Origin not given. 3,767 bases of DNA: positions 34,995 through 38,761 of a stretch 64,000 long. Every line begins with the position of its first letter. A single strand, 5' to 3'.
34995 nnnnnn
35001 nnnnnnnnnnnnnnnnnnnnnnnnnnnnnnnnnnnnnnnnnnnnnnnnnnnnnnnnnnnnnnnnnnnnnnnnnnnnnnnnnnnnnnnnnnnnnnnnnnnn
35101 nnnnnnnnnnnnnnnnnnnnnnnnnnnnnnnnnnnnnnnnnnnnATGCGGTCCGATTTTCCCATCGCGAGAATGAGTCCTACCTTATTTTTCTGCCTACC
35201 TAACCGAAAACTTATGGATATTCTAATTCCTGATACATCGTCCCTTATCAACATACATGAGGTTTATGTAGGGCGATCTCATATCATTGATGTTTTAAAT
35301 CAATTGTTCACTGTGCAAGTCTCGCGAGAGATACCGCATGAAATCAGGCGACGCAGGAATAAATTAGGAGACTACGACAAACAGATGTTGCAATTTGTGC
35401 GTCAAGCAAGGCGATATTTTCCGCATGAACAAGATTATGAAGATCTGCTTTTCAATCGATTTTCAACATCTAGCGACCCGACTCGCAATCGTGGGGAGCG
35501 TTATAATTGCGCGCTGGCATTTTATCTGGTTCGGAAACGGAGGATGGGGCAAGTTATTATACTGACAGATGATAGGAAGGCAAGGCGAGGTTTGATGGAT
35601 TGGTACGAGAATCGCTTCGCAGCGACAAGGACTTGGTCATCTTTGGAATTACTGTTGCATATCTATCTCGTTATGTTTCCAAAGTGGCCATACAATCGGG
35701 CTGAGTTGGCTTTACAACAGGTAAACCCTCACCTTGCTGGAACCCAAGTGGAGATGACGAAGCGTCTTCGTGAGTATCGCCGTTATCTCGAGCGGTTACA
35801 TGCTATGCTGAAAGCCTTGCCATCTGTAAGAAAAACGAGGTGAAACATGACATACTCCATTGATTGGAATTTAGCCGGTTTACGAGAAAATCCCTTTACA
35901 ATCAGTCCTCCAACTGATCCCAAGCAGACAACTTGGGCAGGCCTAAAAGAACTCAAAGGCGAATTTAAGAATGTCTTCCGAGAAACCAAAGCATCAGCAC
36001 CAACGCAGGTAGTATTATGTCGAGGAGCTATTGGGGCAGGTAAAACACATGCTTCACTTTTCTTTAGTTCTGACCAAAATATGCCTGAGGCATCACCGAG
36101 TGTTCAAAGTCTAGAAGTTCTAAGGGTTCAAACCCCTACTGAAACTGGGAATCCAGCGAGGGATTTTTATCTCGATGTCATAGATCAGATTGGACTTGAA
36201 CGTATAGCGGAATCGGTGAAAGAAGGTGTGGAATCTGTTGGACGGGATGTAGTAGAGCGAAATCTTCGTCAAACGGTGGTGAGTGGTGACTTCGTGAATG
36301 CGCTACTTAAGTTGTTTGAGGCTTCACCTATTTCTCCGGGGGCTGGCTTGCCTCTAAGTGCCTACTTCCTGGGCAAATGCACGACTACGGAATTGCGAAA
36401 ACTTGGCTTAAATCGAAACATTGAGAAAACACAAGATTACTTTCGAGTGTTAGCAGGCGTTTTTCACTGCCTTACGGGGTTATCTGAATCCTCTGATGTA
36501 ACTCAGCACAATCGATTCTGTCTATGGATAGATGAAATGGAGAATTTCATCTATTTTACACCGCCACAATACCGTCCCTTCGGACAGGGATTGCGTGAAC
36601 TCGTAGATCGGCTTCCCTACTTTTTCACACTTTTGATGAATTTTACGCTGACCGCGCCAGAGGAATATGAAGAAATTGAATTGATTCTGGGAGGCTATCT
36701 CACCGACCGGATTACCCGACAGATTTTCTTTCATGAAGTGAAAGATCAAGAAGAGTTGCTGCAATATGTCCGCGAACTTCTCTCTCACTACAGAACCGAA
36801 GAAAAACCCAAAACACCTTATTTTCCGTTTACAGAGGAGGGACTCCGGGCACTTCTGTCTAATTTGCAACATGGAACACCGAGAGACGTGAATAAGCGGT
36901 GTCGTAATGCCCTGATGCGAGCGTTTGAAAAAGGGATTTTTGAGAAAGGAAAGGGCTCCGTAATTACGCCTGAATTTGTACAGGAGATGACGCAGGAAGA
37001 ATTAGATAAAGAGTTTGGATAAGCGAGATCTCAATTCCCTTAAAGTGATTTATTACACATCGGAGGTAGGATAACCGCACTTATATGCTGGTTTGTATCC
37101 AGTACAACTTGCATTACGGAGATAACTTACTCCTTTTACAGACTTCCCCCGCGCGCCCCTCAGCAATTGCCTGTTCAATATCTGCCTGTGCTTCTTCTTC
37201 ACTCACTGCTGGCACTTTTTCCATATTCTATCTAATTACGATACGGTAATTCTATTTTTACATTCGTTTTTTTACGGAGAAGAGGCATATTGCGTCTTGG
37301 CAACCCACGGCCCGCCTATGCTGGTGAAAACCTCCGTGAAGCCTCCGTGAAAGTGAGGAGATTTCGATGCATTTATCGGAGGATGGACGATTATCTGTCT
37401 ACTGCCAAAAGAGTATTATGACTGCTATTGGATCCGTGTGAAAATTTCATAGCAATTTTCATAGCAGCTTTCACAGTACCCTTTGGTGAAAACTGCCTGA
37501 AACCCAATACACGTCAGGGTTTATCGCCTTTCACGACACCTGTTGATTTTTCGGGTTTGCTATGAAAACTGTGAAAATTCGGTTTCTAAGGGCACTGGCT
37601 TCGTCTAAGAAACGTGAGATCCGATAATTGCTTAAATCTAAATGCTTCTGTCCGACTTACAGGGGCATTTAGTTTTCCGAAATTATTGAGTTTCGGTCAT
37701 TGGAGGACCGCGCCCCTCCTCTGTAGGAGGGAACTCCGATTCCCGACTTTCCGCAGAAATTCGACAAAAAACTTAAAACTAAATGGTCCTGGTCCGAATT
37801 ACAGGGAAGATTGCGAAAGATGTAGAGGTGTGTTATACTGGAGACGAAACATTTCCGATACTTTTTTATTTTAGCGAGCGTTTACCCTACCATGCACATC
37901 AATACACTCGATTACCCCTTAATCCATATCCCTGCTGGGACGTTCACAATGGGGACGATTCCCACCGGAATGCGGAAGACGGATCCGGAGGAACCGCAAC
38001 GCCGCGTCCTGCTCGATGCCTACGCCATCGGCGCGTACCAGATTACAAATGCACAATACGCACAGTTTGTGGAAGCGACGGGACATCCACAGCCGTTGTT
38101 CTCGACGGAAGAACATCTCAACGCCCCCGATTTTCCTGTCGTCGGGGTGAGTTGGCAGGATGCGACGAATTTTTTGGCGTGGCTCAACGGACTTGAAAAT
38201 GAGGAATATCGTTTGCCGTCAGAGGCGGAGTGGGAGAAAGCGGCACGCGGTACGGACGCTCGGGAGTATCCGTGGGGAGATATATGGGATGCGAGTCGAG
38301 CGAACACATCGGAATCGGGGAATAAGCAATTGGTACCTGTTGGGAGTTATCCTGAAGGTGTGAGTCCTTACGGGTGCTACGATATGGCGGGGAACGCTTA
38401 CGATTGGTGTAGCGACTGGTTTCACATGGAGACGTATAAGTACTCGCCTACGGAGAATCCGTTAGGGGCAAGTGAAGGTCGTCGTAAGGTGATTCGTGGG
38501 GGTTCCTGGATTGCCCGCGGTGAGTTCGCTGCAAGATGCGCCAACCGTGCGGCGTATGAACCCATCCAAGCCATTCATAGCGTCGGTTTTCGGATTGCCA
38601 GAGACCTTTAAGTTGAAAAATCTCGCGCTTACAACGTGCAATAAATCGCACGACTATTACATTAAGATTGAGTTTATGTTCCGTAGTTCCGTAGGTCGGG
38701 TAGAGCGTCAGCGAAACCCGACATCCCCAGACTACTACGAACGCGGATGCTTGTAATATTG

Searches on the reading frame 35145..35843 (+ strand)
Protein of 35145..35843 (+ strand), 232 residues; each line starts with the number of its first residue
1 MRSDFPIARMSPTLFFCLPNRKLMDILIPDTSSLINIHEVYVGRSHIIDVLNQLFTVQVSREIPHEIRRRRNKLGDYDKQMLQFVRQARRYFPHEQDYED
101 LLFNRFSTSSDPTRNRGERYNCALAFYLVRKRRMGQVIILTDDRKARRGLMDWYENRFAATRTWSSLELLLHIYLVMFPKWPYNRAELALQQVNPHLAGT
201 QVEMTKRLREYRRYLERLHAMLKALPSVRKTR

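Call 3: search_protein_families(library=pfam, proteins=[window:35145-35843:+], max_evalue=0.01)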
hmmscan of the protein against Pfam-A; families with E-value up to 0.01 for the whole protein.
window:35145-35843:+ (232 aa): 0 families

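Call 4: search_protein_families(library=padloc, proteins=[window:35145-35843:+], max_evalue=0.01)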
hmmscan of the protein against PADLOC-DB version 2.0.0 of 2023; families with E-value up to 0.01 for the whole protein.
window:35145-35843:+ (232 aa): 0 families

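Call 5: search_protein_families(library=ncbifam, proteins=[window:35145-35843:+], max_evalue=0.01)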
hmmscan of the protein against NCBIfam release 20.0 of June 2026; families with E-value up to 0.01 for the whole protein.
window:35145-35843:+ (232 aa): 0 families

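Call 80: search_protein_families(library=pfam, proteins=[window:35145-35843:+], max_evalue=1)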
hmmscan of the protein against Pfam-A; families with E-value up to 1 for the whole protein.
window:35145-35843:+ (232 aa): 0 families

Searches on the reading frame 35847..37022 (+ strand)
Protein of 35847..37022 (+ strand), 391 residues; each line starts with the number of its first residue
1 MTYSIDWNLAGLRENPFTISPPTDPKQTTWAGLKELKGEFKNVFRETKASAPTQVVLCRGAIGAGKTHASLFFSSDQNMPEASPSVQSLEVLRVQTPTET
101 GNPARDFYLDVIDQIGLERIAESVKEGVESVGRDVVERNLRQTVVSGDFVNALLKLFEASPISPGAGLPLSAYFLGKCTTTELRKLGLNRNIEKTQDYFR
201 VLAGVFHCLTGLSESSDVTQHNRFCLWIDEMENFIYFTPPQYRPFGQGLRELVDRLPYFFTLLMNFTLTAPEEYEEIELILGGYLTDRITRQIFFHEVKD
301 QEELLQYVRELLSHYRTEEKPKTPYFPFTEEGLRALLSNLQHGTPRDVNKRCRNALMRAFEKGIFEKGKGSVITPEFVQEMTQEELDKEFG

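Call 3: search_protein_families(library=pfam, proteins=[window:35847-37022:+], max_evalue=0.01)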
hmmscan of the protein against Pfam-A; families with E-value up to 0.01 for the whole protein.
window:35847-37022:+ (391 aa): 1 family
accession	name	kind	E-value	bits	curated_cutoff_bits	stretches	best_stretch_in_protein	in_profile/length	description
PF13401.12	AAA_22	-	0.001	19.8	27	0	54-140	6-84/130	AAA domain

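Call 4: search_protein_families(library=padloc, proteins=[window:35847-37022:+], max_evalue=0.01)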
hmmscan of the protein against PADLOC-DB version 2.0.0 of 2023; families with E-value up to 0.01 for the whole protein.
window:35847-37022:+ (391 aa): 0 families

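Call 5: search_protein_families(library=ncbifam, proteins=[window:35847-37022:+], max_evalue=0.01)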
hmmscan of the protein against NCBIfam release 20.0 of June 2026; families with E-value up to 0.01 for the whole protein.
window:35847-37022:+ (391 aa): 0 families

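Call 80: search_protein_families(library=pfam, proteins=[window:35847-37022:+], max_evalue=1)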
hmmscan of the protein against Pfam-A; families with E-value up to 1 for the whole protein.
window:35847-37022:+ (391 aa): 1 family
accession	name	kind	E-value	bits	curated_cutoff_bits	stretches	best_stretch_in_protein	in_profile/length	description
PF13401.12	AAA_22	-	0.001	19.8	27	1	54-140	6-84/130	AAA domain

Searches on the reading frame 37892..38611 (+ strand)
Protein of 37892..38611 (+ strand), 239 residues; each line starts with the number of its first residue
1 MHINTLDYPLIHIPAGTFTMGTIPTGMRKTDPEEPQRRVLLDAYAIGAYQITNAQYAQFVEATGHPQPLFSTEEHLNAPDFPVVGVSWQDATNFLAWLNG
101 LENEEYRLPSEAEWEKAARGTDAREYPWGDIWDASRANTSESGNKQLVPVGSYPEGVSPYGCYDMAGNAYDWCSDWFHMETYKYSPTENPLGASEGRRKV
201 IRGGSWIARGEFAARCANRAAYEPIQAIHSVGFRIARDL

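Call 66: search_protein_families(library=pfam, proteins=[window:37892-38611:+], max_evalue=0.01)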
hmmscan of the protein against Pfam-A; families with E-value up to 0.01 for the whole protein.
window:37892-38611:+ (239 aa): 1 family
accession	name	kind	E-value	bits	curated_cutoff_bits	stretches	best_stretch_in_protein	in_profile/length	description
PF03781.23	FGE-sulfatase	-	1.2e-55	189.4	23.3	1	11-237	6-255/255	Sulfatase-modifying factor enzyme 1-like domain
